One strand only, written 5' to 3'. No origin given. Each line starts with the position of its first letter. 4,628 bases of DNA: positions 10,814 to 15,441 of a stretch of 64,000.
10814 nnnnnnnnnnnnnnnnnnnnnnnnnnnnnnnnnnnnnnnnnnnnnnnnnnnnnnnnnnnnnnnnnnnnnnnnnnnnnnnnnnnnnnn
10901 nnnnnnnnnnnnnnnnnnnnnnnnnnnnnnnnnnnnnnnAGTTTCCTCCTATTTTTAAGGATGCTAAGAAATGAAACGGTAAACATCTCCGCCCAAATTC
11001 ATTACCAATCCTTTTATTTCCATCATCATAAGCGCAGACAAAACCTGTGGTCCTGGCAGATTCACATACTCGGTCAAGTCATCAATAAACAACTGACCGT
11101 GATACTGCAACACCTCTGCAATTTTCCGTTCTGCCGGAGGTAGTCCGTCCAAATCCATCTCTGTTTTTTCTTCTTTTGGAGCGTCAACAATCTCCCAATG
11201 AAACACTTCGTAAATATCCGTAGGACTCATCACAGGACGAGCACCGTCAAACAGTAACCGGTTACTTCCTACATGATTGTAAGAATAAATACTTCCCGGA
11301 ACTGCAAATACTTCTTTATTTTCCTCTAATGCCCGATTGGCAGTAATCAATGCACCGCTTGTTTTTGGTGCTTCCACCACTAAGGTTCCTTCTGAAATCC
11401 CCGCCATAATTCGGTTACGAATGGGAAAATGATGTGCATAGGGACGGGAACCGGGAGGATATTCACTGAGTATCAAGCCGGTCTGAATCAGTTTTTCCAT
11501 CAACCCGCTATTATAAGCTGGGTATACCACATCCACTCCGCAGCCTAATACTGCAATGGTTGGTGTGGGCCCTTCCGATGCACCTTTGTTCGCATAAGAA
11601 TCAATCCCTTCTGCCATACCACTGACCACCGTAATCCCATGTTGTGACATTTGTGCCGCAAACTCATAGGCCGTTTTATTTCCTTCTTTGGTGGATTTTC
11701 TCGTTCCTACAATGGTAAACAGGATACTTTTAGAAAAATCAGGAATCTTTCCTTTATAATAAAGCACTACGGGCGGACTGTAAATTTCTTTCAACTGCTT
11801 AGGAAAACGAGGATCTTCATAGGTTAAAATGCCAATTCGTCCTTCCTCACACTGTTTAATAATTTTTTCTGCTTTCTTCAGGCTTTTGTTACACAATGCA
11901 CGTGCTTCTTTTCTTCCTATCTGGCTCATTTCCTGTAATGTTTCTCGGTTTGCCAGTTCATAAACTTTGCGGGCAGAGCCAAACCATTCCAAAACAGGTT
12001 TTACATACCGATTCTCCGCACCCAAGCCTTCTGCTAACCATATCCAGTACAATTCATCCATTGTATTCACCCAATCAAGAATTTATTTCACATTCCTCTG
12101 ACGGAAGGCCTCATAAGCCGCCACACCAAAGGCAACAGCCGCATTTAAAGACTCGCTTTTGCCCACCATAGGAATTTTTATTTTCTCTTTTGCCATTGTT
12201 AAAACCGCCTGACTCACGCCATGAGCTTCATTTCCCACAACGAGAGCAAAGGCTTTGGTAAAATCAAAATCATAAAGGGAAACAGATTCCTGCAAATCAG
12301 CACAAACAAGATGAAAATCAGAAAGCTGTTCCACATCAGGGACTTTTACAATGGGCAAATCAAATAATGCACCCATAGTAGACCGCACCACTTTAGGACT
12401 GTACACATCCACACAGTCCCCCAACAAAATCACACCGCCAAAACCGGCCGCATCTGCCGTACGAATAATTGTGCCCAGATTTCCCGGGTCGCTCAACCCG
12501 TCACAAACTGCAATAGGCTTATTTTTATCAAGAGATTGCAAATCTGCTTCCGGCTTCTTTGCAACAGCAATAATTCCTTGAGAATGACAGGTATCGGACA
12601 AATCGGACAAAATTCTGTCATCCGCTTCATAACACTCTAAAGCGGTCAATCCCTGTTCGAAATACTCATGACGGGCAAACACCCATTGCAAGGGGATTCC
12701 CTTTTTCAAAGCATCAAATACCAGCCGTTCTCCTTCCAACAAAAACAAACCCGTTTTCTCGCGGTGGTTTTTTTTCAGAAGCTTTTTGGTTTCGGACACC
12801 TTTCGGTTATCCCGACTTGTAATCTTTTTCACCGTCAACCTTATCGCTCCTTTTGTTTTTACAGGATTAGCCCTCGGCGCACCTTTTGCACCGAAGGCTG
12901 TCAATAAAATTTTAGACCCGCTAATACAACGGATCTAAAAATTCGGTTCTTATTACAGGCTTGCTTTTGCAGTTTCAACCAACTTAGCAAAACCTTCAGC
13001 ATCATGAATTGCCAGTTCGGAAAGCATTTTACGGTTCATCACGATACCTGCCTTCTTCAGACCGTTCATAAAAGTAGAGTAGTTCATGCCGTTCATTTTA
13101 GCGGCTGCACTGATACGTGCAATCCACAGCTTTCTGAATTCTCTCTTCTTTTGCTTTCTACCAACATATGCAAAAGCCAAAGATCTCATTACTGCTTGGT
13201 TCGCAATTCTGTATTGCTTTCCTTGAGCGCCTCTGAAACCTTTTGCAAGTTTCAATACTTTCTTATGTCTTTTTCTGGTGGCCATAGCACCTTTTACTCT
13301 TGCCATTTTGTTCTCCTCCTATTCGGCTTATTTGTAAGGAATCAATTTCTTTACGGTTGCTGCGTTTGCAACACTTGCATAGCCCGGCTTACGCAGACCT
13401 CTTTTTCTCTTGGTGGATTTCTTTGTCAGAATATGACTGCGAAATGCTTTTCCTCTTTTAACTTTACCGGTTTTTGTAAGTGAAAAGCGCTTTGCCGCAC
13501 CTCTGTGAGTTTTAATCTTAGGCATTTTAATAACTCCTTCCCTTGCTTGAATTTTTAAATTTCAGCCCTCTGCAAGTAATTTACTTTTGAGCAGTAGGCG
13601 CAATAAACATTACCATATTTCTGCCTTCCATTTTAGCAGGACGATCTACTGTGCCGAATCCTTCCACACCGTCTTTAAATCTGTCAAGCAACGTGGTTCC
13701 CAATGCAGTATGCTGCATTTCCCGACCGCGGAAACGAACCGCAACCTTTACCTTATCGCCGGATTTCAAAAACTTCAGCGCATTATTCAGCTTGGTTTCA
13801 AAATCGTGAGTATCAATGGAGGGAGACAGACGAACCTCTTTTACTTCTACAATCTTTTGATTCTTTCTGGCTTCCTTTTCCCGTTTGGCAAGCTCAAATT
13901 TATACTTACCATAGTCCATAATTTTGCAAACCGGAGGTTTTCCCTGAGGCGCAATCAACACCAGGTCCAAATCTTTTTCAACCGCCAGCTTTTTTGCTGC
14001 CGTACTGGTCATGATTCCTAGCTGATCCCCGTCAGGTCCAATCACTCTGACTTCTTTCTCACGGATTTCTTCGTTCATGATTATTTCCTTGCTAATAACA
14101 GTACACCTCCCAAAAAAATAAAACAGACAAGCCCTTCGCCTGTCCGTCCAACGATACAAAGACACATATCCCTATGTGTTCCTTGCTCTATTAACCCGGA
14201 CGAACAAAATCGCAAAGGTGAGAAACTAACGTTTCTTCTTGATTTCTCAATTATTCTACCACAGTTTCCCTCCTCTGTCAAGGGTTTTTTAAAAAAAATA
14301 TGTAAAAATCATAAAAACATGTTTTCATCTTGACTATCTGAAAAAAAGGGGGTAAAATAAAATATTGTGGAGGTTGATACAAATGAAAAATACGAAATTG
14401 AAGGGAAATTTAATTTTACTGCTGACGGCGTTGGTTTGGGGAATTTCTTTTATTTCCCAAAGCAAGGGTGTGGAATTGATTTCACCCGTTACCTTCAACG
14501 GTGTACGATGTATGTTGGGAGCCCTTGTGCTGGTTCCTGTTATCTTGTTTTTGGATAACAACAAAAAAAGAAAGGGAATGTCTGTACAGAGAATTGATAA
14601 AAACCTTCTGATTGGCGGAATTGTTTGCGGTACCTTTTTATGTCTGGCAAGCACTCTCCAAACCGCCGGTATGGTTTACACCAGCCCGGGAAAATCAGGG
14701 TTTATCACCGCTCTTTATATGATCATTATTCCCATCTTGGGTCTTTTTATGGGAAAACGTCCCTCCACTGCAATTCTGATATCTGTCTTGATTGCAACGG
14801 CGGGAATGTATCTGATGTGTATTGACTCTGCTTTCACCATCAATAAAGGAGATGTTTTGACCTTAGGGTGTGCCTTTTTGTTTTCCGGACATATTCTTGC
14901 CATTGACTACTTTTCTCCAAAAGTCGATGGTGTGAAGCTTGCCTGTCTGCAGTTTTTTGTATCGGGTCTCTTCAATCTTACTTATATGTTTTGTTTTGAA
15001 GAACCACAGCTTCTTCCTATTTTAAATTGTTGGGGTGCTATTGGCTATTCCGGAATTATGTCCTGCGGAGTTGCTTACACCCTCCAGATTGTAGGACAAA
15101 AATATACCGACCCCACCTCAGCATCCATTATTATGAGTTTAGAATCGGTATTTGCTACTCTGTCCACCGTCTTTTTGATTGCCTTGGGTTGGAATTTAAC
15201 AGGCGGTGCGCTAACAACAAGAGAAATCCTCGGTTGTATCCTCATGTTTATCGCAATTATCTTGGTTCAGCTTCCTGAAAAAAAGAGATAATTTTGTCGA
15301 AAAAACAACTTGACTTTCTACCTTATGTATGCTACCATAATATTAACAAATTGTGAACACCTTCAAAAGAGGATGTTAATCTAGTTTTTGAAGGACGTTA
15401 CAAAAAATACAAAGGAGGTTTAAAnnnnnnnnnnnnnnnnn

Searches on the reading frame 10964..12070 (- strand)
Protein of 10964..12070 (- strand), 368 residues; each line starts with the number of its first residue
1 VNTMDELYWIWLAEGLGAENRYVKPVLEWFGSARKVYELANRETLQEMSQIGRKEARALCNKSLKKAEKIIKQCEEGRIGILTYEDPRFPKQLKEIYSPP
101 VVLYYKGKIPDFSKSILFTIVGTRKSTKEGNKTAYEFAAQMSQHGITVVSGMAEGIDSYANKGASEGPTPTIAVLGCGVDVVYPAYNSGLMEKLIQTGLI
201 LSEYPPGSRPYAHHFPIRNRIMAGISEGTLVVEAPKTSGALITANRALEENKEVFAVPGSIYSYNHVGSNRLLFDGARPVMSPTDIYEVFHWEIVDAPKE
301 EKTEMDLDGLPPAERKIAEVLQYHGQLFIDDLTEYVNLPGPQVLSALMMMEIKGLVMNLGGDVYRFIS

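Call 48: search_protein_families(library=pfam, proteins=[window:10964-12070:-], max_evalue=0.00001)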
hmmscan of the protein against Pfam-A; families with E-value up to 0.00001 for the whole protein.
window:10964-12070:- (368 aa): 1 family
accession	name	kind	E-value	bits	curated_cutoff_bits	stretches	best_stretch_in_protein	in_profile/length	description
PF02481.21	DNA_processg_A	-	1.6e-71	240.3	29.6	1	74-281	2-211/212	DNA recombination-mediator protein A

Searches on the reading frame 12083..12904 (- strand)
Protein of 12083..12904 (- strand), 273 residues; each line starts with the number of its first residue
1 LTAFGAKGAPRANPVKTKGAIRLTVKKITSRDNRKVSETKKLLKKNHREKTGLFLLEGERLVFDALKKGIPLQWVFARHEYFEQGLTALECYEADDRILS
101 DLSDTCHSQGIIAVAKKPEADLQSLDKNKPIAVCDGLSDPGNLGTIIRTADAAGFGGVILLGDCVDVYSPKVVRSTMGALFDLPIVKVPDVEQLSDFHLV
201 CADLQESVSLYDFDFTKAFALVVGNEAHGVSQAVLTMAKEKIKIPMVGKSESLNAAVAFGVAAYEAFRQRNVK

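Call 50: search_protein_families(library=ncbifam, proteins=[window:12083-12904:-], max_evalue=0.00001)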
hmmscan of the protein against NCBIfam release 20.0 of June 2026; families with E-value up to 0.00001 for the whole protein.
window:12083-12904:- (273 aa): 8 families
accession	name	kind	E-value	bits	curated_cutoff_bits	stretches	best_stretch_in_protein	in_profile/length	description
TIGR00186.1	rRNA_methyl_3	equivalog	1.3e-31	109.9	160.15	1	92-270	48-240/240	23S rRNA (guanosine(2251)-2'-O)-methyltransferase RlmB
NF008386.0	PRK11181.1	equivalog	3.7e-24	85.3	366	1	92-271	51-243/244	23S rRNA (guanosine(2251)-2'-O)-methyltransferase RlmB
NF000477.1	NshR_TsnR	equivalog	4.4e-19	68.9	425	1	111-268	96-262/266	NshR/TsnR family 23S rRNA methyltransferase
NF008295.0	PRK11081.1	equivalog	5.9e-17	62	227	1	202-271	96-166/230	tRNA (guanosine(18)-2'-O)-methyltransferase TrmH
NF000035.1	nosihep_NshR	exception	6.6e-13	48.8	500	1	124-266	111-260/274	NshR family nosiheptide/thiostrepton resistance 23S rRNA methyltransferase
NF008117.0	PRK10864.1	equivalog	1.2e-11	44.4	267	1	95-271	157-343/344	tRNA/rRNA methyltransferase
TIGR00185.1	tRNA_yibK_trmL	equivalog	4.2e-08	33.2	190.6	1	211-271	88-149/154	tRNA (uridine(34)/cytosine(34)/5-carboxymethylaminomethyluridine(34)-2'-O)-methyltransferase TrmL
NF007683.0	PRK10358.1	equivalog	4.4e-07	29.9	282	1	217-270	93-148/157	tRNA (uridine(34)/cytosine(34)/5-carboxymethylaminomethyluridine(34)-2'-O)-methyltransferase TrmL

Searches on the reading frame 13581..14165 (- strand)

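Call 50: search_protein_families(library=ncbifam, proteins=[window:13581-14165:-], max_evalue=0.00001)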
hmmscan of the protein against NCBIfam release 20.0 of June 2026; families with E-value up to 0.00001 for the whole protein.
window:13581-14165:- (194 aa): 1 family
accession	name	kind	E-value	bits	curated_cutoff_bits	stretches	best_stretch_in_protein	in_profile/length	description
TIGR00168.2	infC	equivalog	5.2e-67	224.9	60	1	27-192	4-169/170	translation initiation factor IF-3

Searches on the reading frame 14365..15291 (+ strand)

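Call 50: search_protein_families(library=ncbifam, proteins=[window:14365-15291:+], max_evalue=0.00001)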
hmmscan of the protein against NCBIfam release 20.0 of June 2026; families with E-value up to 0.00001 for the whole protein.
window:14365-15291:+ (308 aa): 1 family
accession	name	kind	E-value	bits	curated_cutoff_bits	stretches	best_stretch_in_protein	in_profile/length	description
TIGR00950.1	2A78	equivalog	2.5e-10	40.2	230.2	1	25-298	1-263/264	carboxylate/amino acid/amine transporter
